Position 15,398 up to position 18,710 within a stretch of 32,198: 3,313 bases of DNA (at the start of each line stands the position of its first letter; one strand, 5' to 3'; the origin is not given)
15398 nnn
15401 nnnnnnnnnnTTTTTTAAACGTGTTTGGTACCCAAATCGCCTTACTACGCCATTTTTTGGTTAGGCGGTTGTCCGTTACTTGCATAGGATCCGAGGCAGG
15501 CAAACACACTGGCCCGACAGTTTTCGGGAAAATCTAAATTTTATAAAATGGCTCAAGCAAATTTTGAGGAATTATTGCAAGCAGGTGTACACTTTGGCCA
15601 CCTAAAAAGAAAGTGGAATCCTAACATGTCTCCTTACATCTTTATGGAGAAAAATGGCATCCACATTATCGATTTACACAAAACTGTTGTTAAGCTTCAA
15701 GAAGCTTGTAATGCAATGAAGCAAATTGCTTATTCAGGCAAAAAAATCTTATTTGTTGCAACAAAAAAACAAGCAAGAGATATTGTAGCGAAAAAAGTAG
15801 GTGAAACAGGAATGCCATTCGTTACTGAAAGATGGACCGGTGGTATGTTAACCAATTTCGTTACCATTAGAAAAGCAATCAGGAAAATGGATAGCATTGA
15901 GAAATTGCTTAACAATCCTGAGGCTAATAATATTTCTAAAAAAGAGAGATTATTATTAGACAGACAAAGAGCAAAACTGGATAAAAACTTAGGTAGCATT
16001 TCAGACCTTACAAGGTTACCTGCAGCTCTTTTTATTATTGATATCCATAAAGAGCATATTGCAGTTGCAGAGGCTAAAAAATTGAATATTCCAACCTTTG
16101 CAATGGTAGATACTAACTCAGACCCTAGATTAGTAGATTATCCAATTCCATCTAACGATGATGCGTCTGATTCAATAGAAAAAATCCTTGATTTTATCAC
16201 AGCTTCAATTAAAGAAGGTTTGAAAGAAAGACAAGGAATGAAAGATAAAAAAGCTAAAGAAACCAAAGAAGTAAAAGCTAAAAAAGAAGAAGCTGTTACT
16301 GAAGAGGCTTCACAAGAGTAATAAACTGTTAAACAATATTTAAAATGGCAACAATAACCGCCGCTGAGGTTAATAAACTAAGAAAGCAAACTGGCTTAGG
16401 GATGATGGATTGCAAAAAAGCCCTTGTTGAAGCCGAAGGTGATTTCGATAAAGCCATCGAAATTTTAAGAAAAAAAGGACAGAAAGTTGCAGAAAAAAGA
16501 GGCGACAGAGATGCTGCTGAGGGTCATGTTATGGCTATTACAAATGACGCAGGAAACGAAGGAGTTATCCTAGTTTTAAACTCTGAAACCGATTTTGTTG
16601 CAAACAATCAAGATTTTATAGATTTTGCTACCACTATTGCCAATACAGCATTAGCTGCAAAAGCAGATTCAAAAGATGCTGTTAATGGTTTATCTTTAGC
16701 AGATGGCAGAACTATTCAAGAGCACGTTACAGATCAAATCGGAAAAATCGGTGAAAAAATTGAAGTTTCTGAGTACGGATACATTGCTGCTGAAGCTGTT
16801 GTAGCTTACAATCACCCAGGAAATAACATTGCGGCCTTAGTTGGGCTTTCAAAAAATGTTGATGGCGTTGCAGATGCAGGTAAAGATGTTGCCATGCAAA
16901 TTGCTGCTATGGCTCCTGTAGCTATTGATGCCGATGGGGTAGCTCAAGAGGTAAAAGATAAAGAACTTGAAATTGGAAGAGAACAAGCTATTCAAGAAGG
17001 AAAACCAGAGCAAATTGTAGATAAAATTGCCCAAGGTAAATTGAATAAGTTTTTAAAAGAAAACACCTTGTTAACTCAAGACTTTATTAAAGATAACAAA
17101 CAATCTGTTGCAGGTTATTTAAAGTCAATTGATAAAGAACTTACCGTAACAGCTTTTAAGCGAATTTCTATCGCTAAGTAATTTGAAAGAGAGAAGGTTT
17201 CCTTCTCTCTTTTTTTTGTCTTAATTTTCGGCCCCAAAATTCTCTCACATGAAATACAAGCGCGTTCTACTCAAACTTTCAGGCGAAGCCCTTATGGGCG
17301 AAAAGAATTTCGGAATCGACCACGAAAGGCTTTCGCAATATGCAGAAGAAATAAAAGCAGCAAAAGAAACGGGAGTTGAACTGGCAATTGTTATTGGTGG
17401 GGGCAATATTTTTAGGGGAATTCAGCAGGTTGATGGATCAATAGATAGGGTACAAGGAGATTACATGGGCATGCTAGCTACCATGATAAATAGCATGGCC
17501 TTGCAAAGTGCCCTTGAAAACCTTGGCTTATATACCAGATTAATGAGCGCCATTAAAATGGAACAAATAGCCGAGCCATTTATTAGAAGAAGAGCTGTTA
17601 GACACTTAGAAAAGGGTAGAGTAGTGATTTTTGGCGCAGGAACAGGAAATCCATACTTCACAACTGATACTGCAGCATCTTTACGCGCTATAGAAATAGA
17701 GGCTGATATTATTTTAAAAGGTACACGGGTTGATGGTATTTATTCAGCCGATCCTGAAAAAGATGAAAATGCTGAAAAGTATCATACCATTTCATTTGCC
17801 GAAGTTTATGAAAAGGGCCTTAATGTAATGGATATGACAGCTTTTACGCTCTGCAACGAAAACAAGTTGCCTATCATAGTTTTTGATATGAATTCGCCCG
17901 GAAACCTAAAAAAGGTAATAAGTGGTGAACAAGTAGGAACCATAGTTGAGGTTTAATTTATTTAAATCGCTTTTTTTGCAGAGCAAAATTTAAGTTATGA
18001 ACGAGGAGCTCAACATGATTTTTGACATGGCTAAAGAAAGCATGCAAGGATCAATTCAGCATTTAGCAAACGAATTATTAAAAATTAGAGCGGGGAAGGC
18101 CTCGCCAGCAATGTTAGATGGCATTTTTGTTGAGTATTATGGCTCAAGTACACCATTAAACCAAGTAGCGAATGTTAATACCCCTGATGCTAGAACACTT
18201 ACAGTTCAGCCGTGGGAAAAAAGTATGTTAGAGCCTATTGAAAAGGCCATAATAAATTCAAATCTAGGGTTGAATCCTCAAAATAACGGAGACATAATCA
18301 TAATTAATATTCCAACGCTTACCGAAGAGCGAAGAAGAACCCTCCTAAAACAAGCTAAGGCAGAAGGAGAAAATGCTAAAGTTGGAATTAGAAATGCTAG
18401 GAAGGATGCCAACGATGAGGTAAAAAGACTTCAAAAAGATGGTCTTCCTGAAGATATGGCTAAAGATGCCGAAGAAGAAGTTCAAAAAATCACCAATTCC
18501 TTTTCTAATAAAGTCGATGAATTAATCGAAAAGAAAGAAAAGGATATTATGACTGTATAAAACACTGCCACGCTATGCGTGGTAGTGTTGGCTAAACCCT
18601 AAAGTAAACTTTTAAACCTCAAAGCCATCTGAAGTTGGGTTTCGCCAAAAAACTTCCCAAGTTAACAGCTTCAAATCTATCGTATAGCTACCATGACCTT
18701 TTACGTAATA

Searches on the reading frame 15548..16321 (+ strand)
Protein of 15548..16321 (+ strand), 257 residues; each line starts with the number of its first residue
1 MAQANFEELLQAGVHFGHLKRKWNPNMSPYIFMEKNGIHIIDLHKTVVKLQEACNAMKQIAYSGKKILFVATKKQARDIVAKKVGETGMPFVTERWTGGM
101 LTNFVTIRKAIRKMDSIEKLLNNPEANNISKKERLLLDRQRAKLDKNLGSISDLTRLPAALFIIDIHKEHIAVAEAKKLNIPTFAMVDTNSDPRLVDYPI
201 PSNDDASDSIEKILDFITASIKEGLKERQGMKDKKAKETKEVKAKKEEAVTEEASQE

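Call 3: search_protein_families(library=pfam, proteins=[window:15548-16321:+])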
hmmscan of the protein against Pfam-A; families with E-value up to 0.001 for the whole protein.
window:15548-16321:+ (257 aa): 1 family
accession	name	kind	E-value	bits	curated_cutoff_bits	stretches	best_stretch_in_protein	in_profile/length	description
PF00318.25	Ribosomal_S2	-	2.2e-88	295.5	26.1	1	9-224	1-216/216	Ribosomal protein S2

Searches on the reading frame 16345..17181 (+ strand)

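Call 3: search_protein_families(library=pfam, proteins=[window:16345-17181:+])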
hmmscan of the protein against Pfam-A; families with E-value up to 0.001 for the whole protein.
window:16345-17181:+ (278 aa): 2 families
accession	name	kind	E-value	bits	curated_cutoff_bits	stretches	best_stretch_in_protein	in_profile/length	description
PF00889.24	EF_TS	-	3e-59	200.5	27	1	73-276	1-202/204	Elongation factor TS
PF25025.1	EF-Ts_N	-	3.5e-07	30.5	33.2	1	7-47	15-56/60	Elongation factor Ts, mitochondrial, N-terminal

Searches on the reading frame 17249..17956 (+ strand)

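Call 3: search_protein_families(library=pfam, proteins=[window:17249-17956:+])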
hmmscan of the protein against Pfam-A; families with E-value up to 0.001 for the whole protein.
window:17249-17956:+ (235 aa): 1 family
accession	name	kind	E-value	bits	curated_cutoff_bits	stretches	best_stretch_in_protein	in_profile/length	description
PF00696.33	AA_kinase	-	2.4e-35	122.8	24.9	1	4-213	1-234/234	Amino acid kinase family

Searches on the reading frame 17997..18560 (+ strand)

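Call 3: search_protein_families(library=pfam, proteins=[window:17997-18560:+])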
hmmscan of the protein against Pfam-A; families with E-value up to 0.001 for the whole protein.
window:17997-18560:+ (187 aa): 1 family
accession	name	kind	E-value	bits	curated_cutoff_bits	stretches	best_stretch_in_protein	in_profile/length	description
PF01765.24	RRF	-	3.3e-67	225.9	29.7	1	24-185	2-164/164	Ribosome recycling factor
